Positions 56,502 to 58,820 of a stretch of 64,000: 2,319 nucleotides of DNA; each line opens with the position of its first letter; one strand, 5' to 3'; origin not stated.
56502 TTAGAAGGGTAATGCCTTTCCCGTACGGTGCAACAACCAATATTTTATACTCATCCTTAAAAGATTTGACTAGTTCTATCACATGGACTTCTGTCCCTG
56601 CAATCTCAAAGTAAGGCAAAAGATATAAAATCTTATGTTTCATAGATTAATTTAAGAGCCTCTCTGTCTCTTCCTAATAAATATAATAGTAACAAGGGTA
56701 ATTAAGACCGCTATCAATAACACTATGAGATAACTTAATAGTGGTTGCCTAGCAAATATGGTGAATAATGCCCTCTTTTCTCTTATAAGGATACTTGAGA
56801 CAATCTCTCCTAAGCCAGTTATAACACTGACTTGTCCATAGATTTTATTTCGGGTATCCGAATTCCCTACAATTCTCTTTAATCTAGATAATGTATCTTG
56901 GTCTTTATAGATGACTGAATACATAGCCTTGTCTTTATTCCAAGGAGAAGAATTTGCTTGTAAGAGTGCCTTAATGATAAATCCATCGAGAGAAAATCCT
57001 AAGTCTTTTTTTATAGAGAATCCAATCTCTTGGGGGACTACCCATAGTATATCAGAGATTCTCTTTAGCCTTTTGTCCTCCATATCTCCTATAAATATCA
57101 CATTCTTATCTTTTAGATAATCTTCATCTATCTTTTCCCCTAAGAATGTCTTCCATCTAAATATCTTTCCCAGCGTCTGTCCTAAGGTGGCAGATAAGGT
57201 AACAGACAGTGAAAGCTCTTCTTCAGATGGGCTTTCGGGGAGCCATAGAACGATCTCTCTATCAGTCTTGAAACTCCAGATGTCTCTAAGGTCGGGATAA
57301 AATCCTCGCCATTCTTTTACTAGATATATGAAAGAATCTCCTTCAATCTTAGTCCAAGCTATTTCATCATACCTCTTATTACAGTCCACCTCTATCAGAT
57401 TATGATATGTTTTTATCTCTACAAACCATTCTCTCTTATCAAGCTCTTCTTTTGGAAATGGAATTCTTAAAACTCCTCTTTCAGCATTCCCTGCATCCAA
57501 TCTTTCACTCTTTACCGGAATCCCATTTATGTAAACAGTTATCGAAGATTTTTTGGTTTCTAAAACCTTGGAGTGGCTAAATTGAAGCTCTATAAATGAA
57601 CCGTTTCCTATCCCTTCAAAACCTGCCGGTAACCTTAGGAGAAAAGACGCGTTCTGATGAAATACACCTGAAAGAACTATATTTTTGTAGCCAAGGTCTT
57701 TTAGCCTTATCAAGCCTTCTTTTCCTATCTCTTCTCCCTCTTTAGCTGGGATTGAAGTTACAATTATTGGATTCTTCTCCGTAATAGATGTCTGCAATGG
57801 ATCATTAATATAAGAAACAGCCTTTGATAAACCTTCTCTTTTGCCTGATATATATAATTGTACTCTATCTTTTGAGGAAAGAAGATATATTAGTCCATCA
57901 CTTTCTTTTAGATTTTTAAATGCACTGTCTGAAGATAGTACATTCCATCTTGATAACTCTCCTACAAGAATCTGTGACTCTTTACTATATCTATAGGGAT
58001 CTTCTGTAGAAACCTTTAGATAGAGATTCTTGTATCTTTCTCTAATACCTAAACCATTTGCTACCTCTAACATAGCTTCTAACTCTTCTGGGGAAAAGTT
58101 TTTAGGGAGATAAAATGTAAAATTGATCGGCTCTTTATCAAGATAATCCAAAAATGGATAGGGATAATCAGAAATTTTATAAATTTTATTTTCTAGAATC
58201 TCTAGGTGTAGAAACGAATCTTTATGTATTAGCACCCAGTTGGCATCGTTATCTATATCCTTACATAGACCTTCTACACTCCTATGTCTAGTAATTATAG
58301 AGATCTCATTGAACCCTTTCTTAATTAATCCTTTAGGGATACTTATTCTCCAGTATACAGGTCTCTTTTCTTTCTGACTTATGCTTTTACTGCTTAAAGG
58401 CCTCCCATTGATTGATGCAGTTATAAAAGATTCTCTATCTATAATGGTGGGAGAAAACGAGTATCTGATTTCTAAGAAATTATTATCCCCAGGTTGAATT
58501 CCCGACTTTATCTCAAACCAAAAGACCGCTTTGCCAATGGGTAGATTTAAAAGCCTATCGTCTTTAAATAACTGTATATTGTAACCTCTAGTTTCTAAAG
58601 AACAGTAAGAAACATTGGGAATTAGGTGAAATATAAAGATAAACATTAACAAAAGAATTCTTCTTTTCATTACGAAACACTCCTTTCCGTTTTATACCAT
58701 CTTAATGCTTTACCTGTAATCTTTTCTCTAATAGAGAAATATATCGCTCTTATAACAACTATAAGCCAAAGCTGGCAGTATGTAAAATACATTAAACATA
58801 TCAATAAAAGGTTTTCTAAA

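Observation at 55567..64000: Seven-gene c-di-GMP-type exopolysaccharide operon matching B. subtilis ydaJKLMN, extended by a serpin and a GT4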

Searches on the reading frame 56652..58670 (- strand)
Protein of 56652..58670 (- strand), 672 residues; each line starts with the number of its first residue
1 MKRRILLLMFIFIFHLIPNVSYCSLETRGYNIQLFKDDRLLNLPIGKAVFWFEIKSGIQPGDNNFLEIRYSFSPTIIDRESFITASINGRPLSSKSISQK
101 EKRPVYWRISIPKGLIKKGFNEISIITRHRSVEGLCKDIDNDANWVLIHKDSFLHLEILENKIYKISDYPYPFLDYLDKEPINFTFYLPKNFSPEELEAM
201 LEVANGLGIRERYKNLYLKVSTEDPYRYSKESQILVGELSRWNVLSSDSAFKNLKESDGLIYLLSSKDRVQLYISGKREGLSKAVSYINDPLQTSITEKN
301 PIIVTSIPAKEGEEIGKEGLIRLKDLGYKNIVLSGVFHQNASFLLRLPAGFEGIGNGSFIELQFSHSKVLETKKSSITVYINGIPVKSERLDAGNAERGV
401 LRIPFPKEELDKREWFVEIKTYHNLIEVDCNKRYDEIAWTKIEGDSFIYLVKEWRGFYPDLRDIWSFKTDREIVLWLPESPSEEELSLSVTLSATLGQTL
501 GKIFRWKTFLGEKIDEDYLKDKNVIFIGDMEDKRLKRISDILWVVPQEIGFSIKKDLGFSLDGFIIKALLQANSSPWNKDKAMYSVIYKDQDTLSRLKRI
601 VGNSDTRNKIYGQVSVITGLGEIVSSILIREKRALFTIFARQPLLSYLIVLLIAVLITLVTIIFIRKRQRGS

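Call 3: search_protein_families(library=pfam, proteins=[window:56652-58670:-], max_evalue=0.01)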
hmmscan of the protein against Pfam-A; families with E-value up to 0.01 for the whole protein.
window:56652-58670:- (672 aa): 2 families
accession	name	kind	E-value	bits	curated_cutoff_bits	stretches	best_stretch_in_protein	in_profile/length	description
PF03170.19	BcsB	-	1.4e-35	123.2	21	2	62-223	39-200/606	Bacterial cellulose synthase subunit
PF20620.4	DUF6805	-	0.0082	16.9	27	0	371-422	66-119/133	Family of unknown function (DUF6805)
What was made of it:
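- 56652..58670 (-): BcsB-like extracytoplasmic partner with a C-terminal membrane anchor, the YdaN/PssD orthologue. Pfam BcsB scores 123.2 bits against a cut-off of 21 (call 3).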

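Call 5: search_protein_families(library=ncbifam, proteins=[window:56652-58670:-], max_evalue=0.01)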
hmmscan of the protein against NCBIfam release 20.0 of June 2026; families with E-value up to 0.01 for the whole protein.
window:56652-58670:- (672 aa): 7 families
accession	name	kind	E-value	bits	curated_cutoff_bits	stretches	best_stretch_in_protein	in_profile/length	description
NF008323.1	PRK11114.1-1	equivalog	7.3e-18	64.1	750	1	65-219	41-195/712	cellulose biosynthesis cyclic di-GMP-binding regulatory protein BcsB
NF008324.0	PRK11114.1-2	equivalog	2.3e-16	59.2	972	1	65-220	147-301/824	cellulose biosynthesis cyclic di-GMP-binding regulatory protein BcsB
NF008330.0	PRK11114.2-4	subfamily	5.6e-11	41.2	945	1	65-214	91-240/761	cellulose biosynthesis cyclic di-GMP-binding regulatory protein BcsB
NF008325.0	PRK11114.1-3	equivalog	1.8e-08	32.9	922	1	64-213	98-247/766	cellulose biosynthesis cyclic di-GMP-binding regulatory protein BcsB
NF008329.0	PRK11114.2-3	equivalog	2.4e-07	29.6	1098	1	316-499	25-209/713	cellulose biosynthesis cyclic di-GMP-binding regulatory protein BcsB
NF008326.0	PRK11114.1-5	equivalog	2.3e-05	22.8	1107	1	66-225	117-277/782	cellulose biosynthesis cyclic di-GMP-binding regulatory protein BcsB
NF008328.0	PRK11114.2-2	equivalog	0.00061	18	1667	0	65-223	111-269/788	cellulose biosynthesis cyclic di-GMP-binding regulatory protein BcsB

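Call 60: list_cluster_members(proteins=[P0001, P0013, window:56652-58670:-, window:55567-56643:-, L001:112-1332:+, P0003])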
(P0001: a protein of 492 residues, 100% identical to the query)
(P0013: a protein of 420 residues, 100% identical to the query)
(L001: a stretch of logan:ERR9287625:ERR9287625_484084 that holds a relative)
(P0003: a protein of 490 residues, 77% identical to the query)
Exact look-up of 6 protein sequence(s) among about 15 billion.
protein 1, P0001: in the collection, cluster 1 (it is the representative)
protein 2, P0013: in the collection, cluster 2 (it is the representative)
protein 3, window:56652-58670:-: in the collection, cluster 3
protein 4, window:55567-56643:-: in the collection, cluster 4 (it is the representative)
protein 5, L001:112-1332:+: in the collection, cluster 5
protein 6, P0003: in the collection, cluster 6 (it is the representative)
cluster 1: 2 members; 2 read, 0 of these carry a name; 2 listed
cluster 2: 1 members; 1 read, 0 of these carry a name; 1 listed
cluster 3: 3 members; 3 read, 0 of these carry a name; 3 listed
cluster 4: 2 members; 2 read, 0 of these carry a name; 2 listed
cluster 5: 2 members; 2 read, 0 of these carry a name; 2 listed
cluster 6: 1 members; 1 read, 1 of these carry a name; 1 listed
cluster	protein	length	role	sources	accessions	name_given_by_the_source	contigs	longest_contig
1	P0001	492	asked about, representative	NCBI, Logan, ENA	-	-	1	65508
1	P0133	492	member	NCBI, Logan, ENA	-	-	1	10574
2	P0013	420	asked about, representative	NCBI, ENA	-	-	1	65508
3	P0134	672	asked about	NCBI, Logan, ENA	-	-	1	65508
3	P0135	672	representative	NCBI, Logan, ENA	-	-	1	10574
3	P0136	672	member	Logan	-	-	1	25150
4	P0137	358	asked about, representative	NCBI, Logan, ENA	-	-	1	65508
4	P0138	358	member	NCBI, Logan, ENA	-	-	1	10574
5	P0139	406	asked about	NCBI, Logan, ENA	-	-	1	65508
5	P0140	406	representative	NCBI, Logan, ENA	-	-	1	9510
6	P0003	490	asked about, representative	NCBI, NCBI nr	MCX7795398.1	MAG: hypothetical protein N2380_02605 [bacterium] | hypothetical protein [bacterium]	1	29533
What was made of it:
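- Tried and rejected: list_cluster_members gave no names for the window proteins (call 60), so the taxon remains 'uncultured, closest to Dictyoglomota'.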

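Call 75: search_solved_structures(query=window:56652-58670:-, max_evalue=0.01)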
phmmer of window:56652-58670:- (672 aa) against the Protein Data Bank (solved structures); distinct sequences matched with E-value up to 0.01: 0.

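Call 92: find_encoding_contigs(protein=window:56652-58670:-, flank=10000, max_places=3)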
Protein window:56652-58670:- (672 aa): 1 contig read that carries it; 1 place shown.
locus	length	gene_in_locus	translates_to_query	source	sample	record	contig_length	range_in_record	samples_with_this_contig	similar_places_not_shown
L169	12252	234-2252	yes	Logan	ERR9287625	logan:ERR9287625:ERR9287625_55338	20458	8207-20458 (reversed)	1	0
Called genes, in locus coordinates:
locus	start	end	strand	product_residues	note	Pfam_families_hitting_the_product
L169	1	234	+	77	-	?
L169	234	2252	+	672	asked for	PF03170:CBM_BcsB_1st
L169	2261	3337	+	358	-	PF13477:Glyco_trans_4_2 (weak), PF13439:Glyco_transf_4, PF13579:Glyco_trans_4_4 (faint), PF00534:Glycos_transf_1, PF13692:Glyco_trans_1_4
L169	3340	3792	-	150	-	-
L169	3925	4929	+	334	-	PF01408:GFO_IDH_MocA, PF02894:GFO_IDH_MocA_C (weak), PF22725:GFO_IDH_MocA_C3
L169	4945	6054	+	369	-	PF04909:Amidohydro_2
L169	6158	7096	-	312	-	PF02779:Transket_pyr, PF02780:Transketolase_C, PF22613:Transketolase_C_1 (weak)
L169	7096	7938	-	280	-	PF13292:DXP_synthase_N, PF00456:Transketolase_N, PF00676:E1_dh (weak), PF02775:TPP_enzyme_C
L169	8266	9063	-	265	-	PF00005:ABC_tran, PF08352:oligo_HPY (weak)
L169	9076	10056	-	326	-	PF00005:ABC_tran, PF08352:oligo_HPY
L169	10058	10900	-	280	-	PF12911:OppC_N (weak), PF00528:BPD_transp_1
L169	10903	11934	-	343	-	PF00528:BPD_transp_1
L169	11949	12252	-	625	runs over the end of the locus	PF00496:SBP_bac_5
